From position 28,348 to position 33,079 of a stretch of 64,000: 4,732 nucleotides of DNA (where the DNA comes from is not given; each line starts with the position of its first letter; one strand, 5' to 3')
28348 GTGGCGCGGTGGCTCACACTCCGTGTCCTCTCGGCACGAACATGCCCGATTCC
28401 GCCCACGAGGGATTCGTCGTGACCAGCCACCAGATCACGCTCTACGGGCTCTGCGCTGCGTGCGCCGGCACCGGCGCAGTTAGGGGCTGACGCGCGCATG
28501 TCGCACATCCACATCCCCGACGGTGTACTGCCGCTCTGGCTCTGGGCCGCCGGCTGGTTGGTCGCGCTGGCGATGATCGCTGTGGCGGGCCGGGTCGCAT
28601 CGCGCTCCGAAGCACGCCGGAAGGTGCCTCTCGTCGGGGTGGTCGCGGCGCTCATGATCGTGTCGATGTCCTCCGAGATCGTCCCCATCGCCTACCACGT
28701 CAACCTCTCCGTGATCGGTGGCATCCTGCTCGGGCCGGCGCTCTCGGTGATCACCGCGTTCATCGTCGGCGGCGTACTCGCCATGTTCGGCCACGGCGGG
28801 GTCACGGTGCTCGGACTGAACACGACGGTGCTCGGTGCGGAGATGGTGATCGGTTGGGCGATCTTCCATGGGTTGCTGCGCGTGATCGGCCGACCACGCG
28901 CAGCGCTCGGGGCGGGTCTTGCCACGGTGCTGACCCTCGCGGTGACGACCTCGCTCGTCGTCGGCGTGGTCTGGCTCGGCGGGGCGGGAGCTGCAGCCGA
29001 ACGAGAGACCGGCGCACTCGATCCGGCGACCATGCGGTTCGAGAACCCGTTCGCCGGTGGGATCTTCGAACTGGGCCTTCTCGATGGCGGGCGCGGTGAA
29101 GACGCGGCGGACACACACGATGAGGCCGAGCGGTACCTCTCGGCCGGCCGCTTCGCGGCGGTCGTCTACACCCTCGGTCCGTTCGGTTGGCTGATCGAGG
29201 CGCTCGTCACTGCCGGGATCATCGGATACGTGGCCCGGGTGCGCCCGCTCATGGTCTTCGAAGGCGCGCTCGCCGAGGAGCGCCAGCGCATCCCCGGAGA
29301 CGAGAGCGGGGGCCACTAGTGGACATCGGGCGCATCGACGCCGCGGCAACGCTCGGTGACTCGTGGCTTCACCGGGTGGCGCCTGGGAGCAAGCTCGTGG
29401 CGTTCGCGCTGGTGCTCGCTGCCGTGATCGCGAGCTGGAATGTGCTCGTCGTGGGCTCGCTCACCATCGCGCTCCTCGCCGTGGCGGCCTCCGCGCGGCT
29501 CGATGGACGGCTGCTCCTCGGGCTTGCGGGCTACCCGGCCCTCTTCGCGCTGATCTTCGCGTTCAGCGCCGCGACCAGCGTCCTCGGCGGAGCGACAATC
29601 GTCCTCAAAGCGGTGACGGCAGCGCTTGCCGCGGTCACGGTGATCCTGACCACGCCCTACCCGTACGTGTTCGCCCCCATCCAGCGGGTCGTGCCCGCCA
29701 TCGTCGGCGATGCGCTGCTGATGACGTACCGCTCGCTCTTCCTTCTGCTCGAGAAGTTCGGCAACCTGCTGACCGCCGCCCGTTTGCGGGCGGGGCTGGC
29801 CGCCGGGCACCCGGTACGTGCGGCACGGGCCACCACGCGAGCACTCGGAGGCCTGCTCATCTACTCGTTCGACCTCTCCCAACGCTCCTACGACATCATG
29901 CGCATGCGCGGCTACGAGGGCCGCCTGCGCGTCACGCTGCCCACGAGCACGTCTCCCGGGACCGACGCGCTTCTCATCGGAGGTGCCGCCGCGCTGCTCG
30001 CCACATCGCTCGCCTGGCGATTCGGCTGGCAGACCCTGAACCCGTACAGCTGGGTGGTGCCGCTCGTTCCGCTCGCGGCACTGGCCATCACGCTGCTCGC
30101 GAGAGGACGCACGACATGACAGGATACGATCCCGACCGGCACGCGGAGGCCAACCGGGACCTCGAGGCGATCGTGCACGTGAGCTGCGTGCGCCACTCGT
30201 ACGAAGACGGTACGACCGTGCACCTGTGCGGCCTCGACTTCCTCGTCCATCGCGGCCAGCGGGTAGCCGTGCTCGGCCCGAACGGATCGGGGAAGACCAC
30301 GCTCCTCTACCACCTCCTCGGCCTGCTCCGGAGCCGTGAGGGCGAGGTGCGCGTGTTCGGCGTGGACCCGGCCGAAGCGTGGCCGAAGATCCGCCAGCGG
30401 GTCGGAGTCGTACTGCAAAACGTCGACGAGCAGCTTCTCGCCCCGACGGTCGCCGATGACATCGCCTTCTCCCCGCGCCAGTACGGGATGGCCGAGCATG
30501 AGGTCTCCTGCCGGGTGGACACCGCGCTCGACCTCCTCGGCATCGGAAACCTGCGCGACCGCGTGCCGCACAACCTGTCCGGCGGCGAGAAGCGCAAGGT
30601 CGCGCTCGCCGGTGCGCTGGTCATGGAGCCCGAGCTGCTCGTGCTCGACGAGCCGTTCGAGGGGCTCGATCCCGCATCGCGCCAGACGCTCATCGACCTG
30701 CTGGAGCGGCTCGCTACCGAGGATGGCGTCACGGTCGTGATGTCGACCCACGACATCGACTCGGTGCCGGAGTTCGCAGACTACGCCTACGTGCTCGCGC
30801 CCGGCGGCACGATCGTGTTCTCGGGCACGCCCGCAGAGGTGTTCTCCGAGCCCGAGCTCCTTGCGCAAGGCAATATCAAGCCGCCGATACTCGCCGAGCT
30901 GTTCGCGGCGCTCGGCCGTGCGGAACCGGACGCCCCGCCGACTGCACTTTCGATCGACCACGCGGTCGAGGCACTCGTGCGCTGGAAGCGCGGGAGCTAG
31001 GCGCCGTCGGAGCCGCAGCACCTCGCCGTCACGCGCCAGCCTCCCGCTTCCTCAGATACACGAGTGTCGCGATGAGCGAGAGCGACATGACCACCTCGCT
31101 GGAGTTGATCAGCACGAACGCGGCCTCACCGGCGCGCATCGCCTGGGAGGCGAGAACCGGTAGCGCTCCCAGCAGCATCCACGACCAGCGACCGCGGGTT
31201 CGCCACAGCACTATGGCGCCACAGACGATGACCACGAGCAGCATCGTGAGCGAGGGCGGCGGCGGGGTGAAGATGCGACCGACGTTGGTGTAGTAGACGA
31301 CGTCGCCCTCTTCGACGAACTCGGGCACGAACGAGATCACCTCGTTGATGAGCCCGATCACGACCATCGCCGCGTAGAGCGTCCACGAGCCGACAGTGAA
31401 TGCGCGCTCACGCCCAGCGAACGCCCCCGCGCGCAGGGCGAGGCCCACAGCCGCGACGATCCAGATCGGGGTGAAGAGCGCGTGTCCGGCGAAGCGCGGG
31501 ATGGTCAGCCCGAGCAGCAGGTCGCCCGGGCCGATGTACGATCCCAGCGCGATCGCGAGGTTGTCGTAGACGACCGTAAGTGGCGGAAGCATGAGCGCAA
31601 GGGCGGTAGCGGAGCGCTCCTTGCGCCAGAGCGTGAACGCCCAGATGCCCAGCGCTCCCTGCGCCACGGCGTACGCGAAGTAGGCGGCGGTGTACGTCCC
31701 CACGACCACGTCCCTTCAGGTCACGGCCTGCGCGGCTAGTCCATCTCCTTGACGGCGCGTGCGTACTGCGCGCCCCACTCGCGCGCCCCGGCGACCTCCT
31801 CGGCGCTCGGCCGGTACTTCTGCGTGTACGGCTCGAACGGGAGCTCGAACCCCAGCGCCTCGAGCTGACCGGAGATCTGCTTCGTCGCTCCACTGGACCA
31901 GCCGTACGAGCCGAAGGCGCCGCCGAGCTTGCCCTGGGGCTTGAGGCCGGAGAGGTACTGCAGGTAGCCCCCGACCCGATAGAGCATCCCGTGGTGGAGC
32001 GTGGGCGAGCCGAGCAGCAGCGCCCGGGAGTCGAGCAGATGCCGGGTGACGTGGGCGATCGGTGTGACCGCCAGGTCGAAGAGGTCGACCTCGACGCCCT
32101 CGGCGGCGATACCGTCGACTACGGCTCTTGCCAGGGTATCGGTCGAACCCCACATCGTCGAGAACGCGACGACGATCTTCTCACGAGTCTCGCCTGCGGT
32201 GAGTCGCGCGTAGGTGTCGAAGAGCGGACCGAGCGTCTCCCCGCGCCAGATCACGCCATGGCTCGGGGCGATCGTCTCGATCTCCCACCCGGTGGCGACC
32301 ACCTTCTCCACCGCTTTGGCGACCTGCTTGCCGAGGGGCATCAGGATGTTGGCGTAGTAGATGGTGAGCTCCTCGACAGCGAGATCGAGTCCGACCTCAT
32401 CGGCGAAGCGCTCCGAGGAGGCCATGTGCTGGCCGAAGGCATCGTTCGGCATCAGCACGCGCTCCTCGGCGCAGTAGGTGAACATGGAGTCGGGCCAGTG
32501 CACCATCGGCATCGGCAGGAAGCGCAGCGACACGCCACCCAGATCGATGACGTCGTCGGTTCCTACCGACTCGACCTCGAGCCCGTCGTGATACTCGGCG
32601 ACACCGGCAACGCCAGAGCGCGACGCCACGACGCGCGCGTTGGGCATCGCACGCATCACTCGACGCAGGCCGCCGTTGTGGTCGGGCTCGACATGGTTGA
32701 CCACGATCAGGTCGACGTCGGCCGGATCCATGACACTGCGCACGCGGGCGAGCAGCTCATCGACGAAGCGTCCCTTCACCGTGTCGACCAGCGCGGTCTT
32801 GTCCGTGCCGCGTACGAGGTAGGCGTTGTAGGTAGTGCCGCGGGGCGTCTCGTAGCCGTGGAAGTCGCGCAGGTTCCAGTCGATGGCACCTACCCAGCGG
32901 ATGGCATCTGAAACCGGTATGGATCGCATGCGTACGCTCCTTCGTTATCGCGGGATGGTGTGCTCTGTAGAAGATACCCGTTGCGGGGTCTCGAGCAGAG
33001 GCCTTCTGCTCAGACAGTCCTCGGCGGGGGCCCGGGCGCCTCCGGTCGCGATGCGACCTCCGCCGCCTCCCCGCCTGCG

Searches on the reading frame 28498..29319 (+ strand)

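Call 32: search_protein_families(library=pfam, proteins=[window:28498-29319:+], max_evalue=0.0001)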
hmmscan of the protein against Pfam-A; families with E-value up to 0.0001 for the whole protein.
window:28498-29319:+ (273 aa): 1 family
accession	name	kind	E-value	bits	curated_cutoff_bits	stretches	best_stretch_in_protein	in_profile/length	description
PF01891.21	CbiM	-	1.6e-28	100.4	23.1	1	5-250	1-203/205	Cobalt uptake substrate-specific transmembrane region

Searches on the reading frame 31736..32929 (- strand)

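Call 33: search_protein_families(library=pfam, proteins=[window:31736-32929:-], max_evalue=0.0001)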
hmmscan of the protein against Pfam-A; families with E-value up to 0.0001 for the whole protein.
window:31736-32929:- (397 aa): 4 families
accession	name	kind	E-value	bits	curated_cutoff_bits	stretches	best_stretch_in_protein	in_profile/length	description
PF19583.5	ODP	-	3e-18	66.8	27.2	1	34-225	3-194/194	ODP family beta lactamase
PF00753.33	Lactamase_B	-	1.4e-09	38.6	22.7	1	34-168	6-154/196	Metallo-beta-lactamase superfamily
PF00258.30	Flavodoxin_1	-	1.6e-09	38.5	25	1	254-384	1-141/143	Flavodoxin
PF12706.13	Lactamase_B_2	-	1.7e-05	25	27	1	47-146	4-114/200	Beta-lactamase superfamily domain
